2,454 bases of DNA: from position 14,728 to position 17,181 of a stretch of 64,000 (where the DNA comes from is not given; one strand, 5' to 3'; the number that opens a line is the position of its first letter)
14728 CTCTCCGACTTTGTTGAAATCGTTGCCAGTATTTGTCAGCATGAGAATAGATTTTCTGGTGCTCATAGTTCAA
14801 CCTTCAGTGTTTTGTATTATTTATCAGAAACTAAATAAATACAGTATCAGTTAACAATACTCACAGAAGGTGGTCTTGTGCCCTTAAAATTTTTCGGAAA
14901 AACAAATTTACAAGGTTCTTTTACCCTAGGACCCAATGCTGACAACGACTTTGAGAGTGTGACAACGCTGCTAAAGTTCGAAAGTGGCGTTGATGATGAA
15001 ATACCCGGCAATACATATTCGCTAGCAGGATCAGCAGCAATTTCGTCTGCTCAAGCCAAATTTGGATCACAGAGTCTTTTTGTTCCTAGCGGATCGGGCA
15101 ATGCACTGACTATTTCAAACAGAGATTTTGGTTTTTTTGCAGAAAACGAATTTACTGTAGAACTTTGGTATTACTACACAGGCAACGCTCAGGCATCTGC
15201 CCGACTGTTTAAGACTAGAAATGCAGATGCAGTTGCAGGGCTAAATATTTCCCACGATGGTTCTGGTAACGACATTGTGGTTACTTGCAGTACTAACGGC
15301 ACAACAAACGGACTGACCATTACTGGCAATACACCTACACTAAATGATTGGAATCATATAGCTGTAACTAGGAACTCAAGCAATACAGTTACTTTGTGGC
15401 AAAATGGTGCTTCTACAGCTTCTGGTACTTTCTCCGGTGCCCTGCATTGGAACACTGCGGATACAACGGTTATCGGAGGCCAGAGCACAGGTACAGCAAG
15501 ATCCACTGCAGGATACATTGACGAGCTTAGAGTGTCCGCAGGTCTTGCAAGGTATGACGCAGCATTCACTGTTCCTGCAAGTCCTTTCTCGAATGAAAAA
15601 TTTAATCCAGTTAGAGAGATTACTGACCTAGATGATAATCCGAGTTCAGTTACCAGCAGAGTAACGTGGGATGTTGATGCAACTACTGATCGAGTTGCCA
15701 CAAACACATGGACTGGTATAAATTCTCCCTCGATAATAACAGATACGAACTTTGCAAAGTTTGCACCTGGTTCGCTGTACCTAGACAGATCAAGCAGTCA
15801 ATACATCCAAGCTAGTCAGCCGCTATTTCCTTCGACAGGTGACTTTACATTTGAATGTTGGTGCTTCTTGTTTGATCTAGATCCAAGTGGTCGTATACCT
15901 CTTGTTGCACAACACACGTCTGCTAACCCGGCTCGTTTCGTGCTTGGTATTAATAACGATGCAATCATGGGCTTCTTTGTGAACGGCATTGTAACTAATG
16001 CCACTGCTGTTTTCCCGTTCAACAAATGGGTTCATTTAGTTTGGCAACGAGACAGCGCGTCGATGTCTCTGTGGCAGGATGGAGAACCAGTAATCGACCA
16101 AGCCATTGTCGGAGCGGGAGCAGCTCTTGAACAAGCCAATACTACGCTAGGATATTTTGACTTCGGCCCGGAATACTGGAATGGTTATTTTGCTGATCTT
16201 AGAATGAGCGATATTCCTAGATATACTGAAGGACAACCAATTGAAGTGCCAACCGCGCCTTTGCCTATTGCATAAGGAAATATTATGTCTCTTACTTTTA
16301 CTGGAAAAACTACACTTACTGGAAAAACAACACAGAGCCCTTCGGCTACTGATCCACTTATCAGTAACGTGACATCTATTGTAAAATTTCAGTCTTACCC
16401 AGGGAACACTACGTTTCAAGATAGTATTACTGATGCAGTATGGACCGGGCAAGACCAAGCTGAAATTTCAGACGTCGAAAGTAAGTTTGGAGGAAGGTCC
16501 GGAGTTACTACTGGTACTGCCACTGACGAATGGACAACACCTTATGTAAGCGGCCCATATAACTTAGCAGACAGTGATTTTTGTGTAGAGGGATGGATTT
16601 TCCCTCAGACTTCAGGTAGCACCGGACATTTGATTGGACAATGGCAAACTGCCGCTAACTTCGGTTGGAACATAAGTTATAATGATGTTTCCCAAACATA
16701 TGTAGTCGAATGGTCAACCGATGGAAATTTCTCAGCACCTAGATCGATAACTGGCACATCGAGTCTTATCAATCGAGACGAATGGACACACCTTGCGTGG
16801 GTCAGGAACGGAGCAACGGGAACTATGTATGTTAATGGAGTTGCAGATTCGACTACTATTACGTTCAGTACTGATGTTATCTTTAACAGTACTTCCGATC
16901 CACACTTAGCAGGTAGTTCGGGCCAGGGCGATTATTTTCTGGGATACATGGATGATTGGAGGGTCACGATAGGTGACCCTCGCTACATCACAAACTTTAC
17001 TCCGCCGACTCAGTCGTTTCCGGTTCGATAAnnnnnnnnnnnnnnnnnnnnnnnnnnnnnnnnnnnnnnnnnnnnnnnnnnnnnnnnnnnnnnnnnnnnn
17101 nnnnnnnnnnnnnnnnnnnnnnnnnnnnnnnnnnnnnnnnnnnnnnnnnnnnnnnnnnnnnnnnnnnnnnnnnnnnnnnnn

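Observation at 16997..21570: Five-gene operon ending in IF-1, a J-domain protein and ClpA: host-like clpA-infA synteny captured by the phage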

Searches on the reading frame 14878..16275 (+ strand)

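Call 36: search_protein_families(library=phrogs, proteins=[window:14878-16275:+], max_evalue=0.00001)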
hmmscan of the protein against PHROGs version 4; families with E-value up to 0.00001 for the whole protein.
window:14878-16275:+ (465 aa): 8 families
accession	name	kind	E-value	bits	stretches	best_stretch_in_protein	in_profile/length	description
phrog_3545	-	unknown function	4.2e-53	181.7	2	15-240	739-979/1115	-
phrog_24074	-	unknown function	2e-28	100.1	2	46-235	439-621/892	-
phrog_13163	-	tail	5.2e-28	98.5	1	47-240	535-720/976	baseplate wedge subunit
phrog_1469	-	tail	2.5e-23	82.1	1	49-239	526-707/2607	baseplate wedge subunit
phrog_19601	-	tail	4.1e-22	78.2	1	51-242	647-830/2043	baseplate wedge subunit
phrog_18802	-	head and packaging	1e-21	76.3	1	49-238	827-1005/3007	virion structural protein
phrog_8510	-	head and packaging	8.9e-19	67.7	1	59-425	538-862/1348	virion structural protein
phrog_38322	-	unknown function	1.5e-16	61.4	1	20-239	289-505/506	-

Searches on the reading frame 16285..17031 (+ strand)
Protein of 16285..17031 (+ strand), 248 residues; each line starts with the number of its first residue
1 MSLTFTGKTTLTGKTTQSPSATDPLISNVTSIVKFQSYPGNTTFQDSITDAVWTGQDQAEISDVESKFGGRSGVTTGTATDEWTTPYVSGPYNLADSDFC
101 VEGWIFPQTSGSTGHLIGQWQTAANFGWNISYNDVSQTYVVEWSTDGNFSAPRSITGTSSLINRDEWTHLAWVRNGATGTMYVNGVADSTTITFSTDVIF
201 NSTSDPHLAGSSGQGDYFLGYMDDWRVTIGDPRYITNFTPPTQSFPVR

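Call 3: search_protein_families(library=pfam, proteins=[window:16285-17031:+])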
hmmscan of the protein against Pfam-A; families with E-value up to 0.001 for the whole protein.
window:16285-17031:+ (248 aa): 1 family
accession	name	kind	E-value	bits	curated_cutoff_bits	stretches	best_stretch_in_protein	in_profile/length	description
PF13385.13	Laminin_G_3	-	1.4e-16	61.5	27.6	1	93-227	13-140/151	Concanavalin A-like lectin/glucanases superfamily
